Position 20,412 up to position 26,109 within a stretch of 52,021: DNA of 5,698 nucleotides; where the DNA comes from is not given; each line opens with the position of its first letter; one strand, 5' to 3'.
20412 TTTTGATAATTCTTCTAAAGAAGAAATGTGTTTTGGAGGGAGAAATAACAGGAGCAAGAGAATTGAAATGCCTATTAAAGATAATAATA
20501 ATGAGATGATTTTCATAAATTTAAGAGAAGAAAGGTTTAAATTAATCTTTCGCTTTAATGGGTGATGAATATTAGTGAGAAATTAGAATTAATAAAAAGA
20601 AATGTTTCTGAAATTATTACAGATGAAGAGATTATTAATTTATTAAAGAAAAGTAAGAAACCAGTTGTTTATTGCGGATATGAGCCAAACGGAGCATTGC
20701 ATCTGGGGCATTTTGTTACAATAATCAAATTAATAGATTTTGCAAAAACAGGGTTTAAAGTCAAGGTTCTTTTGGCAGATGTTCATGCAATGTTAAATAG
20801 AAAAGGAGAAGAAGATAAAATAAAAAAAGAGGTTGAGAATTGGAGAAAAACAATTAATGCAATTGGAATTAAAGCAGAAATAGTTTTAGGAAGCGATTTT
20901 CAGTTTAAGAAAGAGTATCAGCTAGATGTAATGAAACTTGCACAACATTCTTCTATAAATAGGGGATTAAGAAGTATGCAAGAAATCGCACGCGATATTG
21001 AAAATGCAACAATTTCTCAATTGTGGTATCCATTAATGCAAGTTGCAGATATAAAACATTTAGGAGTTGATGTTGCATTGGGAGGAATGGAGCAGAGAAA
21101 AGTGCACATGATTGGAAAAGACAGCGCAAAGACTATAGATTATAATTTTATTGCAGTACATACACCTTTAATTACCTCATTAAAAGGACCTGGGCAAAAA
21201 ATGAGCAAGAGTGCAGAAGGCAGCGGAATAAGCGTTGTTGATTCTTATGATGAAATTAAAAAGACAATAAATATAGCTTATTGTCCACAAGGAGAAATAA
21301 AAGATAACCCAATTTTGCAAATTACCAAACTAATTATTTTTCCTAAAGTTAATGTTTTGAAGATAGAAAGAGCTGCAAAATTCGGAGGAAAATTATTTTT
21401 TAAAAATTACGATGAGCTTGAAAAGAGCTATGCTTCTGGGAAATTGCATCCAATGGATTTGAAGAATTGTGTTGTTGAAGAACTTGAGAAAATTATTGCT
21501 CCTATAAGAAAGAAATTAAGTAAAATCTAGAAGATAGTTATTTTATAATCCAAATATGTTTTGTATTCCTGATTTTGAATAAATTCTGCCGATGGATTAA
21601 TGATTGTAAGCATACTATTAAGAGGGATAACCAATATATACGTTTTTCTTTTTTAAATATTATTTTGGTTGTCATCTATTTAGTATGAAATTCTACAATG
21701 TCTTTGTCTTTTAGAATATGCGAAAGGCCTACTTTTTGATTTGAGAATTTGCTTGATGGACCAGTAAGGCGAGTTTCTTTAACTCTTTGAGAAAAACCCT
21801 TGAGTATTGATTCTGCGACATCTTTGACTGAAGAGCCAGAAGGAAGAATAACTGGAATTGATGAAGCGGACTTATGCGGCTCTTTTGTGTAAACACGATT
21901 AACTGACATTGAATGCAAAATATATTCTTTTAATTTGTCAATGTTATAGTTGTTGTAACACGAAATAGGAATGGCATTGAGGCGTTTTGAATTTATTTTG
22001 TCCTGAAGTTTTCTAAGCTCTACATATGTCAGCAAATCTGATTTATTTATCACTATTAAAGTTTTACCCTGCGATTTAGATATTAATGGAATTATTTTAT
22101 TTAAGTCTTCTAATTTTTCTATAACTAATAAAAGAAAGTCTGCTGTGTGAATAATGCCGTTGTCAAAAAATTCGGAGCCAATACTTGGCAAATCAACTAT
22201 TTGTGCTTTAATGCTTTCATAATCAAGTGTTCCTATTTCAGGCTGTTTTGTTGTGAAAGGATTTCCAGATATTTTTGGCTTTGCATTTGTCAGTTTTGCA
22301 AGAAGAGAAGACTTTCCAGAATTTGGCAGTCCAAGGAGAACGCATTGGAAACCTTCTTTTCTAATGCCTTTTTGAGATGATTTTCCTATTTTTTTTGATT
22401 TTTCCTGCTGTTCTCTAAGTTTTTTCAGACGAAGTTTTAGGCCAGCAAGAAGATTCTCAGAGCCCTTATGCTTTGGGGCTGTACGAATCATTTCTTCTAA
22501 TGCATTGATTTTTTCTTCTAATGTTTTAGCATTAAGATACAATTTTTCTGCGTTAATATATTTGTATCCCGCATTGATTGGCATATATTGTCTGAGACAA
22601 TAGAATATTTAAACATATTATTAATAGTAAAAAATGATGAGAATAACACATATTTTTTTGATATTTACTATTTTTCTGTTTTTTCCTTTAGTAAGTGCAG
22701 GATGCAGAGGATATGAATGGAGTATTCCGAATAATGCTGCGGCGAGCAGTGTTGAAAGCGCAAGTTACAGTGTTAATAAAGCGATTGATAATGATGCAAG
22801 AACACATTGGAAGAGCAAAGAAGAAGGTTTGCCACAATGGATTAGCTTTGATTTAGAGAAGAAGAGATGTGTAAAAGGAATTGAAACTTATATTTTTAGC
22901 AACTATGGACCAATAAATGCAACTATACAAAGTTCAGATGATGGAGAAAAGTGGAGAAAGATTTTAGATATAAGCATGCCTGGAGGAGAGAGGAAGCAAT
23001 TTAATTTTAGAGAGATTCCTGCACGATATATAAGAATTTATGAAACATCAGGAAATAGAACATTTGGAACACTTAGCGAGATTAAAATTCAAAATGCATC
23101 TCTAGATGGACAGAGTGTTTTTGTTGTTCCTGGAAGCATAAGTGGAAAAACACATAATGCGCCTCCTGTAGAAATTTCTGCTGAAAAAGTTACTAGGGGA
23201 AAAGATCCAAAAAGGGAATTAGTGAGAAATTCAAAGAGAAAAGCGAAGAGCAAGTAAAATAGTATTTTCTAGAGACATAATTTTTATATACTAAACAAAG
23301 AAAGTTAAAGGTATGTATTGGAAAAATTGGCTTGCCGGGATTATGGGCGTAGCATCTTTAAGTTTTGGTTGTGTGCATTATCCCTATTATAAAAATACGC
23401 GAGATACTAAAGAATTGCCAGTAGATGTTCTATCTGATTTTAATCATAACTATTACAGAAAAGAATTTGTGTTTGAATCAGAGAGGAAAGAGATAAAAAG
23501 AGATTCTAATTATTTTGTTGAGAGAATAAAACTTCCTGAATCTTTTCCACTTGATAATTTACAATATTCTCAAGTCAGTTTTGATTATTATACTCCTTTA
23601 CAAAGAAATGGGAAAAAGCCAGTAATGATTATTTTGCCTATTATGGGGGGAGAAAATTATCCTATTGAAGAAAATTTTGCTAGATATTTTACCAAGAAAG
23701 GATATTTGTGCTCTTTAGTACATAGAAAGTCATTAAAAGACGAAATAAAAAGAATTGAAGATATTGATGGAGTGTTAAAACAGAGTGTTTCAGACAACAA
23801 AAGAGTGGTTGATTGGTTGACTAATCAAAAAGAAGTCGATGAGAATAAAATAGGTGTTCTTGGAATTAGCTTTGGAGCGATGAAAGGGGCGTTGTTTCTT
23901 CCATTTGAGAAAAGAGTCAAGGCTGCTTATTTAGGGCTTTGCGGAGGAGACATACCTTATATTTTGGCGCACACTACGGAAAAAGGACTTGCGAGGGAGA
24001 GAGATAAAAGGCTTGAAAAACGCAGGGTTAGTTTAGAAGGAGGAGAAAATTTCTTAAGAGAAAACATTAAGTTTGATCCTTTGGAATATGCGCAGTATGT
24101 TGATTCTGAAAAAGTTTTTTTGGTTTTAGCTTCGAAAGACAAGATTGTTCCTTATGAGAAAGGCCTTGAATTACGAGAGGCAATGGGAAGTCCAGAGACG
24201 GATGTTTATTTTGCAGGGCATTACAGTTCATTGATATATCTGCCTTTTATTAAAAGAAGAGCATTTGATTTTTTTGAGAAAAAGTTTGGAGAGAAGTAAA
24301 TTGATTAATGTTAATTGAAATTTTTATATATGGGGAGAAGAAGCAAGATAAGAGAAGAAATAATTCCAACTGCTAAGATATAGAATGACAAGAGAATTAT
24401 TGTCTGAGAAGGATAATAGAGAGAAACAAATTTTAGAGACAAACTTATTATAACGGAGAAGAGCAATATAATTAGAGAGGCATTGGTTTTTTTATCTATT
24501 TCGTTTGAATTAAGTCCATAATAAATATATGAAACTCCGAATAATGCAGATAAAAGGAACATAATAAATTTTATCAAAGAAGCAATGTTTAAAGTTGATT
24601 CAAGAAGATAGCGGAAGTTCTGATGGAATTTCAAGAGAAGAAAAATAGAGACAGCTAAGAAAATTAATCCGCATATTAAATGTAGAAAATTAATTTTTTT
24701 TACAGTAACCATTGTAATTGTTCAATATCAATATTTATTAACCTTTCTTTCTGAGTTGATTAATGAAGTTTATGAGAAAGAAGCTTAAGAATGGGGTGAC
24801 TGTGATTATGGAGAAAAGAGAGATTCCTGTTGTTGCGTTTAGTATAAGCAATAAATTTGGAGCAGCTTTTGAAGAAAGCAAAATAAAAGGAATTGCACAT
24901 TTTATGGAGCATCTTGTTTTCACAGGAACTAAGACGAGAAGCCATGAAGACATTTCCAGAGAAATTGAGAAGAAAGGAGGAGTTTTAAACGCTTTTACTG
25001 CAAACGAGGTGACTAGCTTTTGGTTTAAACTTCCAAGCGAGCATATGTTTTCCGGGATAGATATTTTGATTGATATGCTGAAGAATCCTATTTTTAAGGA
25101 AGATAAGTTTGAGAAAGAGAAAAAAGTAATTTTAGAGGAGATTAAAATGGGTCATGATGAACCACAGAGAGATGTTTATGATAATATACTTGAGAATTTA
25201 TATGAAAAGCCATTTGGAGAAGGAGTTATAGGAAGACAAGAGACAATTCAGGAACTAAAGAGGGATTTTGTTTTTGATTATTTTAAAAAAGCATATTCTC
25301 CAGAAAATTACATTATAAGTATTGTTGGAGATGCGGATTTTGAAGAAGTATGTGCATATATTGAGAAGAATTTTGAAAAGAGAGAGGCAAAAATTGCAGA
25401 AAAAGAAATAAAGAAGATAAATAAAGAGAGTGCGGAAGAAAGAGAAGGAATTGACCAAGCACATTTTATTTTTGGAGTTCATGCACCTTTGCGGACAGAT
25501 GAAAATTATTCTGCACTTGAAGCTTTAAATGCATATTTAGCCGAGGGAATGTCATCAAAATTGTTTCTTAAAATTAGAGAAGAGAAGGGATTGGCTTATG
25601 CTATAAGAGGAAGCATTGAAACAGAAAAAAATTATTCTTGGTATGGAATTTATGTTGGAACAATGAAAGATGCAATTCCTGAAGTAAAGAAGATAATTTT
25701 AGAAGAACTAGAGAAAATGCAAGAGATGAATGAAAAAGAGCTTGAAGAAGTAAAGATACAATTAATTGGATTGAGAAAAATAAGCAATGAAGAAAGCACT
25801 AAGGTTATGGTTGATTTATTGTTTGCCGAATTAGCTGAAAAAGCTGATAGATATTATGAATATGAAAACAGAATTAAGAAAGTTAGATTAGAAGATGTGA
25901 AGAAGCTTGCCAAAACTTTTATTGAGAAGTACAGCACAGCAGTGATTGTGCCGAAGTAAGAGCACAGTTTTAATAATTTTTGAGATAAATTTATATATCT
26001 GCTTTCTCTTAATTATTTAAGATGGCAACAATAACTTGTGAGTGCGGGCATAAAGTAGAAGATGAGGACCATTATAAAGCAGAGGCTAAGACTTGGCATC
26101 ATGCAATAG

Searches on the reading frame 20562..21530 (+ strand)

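Call 84: search_protein_families(library=pfam, proteins=[window:20562-21530:+], max_evalue=0.0001)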
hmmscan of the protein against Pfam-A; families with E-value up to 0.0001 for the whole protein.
window:20562-21530:+ (322 aa): 1 family
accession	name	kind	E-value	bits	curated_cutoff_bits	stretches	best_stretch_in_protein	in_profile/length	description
PF00579.31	tRNA-synt_1b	-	1.4e-43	149.8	21.1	1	30-311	2-290/292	tRNA synthetases class I (W and Y)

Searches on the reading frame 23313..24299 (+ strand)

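Call 84: search_protein_families(library=pfam, proteins=[window:23313-24299:+], max_evalue=0.0001)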
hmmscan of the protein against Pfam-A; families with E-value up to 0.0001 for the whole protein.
window:23313-24299:+ (328 aa): 1 family
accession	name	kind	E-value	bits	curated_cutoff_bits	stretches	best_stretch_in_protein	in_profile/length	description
PF00326.27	Peptidase_S9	-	9.8e-06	25.6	22.6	1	157-292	43-171/213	Prolyl oligopeptidase family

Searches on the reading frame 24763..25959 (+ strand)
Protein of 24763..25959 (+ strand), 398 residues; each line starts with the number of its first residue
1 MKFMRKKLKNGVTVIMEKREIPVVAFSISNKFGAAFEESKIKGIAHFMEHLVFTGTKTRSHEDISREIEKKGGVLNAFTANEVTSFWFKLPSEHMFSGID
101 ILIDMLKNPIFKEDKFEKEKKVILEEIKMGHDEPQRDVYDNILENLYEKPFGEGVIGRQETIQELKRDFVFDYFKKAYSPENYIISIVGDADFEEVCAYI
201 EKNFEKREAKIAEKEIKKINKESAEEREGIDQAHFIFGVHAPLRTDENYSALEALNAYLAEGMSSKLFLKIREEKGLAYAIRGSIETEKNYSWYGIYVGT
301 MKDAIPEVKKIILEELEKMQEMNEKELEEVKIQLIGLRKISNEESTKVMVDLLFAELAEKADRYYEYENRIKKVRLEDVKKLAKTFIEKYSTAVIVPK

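Call 84: search_protein_families(library=pfam, proteins=[window:24763-25959:+], max_evalue=0.0001)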
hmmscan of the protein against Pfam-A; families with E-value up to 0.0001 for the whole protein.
window:24763-25959:+ (398 aa): 2 families
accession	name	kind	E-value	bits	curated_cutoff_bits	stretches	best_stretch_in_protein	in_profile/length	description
PF05193.26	Peptidase_M16_C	-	7.2e-32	111.1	23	1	165-334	2-181/181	Peptidase M16 inactive domain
PF00675.25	Peptidase_M16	-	1.8e-30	106.3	22.3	1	17-153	5-143/149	Insulinase (Peptidase family M16)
